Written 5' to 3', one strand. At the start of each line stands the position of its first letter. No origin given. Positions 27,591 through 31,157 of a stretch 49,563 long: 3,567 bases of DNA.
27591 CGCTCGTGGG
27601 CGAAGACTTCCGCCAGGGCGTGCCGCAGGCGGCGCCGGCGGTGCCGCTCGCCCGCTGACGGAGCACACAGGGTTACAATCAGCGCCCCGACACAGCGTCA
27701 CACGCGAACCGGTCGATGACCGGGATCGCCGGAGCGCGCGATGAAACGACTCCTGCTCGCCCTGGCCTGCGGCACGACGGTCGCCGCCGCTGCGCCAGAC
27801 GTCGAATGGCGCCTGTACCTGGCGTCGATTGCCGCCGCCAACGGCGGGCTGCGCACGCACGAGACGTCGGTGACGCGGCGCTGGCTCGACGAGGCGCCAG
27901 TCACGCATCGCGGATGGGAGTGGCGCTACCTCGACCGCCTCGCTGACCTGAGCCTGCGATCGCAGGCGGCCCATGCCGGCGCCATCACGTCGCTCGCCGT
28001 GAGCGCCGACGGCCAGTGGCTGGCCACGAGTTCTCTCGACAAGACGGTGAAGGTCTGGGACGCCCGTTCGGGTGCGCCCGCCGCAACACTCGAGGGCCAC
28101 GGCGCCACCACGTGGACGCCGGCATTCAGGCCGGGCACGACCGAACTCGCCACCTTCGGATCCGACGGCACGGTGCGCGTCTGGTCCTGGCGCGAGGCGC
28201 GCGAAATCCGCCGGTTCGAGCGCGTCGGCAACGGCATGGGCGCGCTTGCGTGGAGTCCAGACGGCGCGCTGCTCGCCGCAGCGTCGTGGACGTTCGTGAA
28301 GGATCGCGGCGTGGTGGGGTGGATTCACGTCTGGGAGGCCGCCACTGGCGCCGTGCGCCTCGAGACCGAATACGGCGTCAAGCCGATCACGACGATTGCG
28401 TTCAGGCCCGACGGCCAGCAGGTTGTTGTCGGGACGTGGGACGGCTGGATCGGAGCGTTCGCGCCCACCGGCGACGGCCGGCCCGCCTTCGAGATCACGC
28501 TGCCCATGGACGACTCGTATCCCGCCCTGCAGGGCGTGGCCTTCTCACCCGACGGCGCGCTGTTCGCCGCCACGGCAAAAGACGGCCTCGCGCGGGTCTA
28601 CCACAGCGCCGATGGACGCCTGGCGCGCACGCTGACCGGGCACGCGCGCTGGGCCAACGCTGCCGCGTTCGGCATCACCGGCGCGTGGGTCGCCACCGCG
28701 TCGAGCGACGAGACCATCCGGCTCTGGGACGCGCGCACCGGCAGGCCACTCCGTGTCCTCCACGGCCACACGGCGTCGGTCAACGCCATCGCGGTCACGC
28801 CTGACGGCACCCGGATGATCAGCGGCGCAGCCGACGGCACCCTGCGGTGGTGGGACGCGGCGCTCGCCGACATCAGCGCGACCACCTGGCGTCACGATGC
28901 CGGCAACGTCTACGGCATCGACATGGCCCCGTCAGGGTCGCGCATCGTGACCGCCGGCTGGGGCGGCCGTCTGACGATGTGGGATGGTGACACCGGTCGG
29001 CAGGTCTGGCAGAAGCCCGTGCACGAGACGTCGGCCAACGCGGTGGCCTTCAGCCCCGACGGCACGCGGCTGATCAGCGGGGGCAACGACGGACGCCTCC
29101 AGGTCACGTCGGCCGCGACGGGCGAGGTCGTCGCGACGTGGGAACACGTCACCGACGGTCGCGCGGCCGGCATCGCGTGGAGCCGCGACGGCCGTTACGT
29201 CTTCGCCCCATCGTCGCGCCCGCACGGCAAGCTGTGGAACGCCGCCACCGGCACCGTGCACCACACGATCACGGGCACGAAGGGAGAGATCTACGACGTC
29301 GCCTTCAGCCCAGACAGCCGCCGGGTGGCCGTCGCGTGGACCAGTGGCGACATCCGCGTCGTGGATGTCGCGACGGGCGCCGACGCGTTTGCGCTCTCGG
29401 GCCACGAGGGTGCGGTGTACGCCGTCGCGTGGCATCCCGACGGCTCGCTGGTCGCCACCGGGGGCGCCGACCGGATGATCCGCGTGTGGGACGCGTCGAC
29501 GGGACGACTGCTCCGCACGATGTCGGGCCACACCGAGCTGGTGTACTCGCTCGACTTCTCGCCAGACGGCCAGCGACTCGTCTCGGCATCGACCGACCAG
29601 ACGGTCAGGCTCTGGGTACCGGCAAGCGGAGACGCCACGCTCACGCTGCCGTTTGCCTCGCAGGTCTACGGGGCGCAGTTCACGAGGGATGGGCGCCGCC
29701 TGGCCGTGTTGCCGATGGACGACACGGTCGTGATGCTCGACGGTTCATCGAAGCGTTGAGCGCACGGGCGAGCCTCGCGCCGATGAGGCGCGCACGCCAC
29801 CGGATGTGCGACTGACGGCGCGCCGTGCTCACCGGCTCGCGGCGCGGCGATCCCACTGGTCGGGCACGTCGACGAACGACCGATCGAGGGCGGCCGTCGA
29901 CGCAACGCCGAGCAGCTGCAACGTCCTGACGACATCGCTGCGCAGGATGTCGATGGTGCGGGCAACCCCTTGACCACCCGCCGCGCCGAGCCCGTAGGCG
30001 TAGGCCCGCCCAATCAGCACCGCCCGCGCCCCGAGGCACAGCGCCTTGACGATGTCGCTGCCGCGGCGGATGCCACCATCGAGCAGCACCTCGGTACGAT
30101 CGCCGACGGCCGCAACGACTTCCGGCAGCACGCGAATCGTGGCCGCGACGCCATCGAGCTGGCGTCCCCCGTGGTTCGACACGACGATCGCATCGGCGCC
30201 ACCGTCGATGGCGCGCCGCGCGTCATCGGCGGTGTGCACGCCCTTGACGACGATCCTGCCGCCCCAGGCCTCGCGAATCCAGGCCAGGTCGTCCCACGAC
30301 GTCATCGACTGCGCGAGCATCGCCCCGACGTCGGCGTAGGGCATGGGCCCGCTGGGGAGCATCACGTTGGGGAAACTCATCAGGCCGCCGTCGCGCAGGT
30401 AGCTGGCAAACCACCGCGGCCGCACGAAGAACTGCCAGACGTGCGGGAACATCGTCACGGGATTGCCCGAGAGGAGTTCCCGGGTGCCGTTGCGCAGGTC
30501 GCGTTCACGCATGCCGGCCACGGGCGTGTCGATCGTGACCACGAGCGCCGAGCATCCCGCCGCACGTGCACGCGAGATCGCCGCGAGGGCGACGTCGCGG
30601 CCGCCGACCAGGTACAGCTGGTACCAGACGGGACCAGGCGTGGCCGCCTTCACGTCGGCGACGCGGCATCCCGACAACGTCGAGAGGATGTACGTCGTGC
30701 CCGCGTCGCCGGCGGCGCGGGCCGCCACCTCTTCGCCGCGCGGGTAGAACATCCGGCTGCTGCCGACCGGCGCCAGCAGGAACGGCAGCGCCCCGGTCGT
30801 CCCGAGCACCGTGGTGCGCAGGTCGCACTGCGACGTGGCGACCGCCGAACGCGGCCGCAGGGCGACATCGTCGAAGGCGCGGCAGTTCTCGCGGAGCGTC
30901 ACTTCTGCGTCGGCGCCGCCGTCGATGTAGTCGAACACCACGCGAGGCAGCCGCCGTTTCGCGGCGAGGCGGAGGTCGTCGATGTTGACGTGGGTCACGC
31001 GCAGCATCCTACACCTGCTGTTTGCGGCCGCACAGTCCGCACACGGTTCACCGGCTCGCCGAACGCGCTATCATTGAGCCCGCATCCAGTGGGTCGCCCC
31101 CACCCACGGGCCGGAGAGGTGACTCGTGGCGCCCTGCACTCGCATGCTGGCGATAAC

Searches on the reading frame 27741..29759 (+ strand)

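Call 58: search_protein_families(library=pfam, proteins=[window:27741-29759:+], max_evalue=0.0001)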
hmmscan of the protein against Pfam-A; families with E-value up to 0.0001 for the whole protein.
window:27741-29759:+ (672 aa): 50 families (the best 25 are shown)
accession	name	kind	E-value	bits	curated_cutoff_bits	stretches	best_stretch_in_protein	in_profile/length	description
PF25174.1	Beta-prop_THOC3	-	1.6e-107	359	305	3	301-572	1-270/272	THOC3 beta-propeller domain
PF00400.38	WD40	-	2.1e-91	296.9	27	5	552-584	7-39/39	WD domain, G-beta repeat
PF25175.1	Beta-prop_WDR5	-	1.1e-86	291.2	250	4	296-518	4-225/296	WDR5 beta-propeller domain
PF25173.1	Beta-prop_WDR3_1st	-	3.8e-84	281.4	154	3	495-661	10-177/184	WDR3 first beta-propeller domain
PF24814.1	WD40_Prp19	-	8.5e-74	248.6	320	4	444-626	22-205/281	Prp19 WD40 domain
PF24807.1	WD40_CDC20-Fz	-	5.3e-65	220.1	200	4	313-533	62-284/292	CDC20/Fizzy WD40 domain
PF23414.1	Beta-prop_EML_2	-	3.6e-63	213.9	90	4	498-630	24-156/266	Echinoderm microtubule-associated protein second beta-propeller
PF24817.1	WD40_WDHD1_1st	-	5.7e-60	203.4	109.9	4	275-484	59-277/291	WDHD1 first WD40 domain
PF25172.1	Beta-prop_WDR3_2nd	-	6.5e-51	173.7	140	3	478-585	5-109/293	WDR3 second beta-propeller domain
PF24805.1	EIF3I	-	1.3e-47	163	200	3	551-656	5-110/324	EIF3I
PF25391.1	WD40_Gbeta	-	1.4e-44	153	150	4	382-584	50-254/340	G protein beta WD-40 repeat protein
PF25168.1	Beta-prop_WDR36-Utp21_2nd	-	8.2e-44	150.7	84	4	559-665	201-307/335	WDR36/Utp21 second beta-propeller domain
PF24796.1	WDR55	-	2e-43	148.9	200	4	215-415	9-207/296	WDR55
PF23393.2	Beta-prop_WDR90_POC16_2nd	-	1.9e-42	145.9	60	4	524-629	4-109/291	WDR90/POC16, second beta-propeller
PF24782.2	WD40_MABP1-WDR62_2nd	-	1.1e-39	136.8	290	3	511-625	222-339/341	MABP1/WDR62 second WD40 domain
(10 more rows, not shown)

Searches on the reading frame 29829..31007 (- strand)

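Call 58: search_protein_families(library=pfam, proteins=[window:29829-31007:-], max_evalue=0.0001)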
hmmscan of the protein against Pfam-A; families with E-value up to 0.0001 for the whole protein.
window:29829-31007:- (392 aa): 3 families
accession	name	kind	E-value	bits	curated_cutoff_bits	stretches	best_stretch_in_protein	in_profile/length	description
PF01070.24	FMN_dh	-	3.7e-127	424.6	24.9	1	16-379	1-348/350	FMN-dependent dehydrogenase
PF00478.31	IMPDH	-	1.4e-08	34.6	25.6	1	233-338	128-241/345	IMP dehydrogenase / GMP reductase domain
PF03060.21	NMO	-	3.7e-07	30.3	28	1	246-336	132-225/331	Nitronate monooxygenase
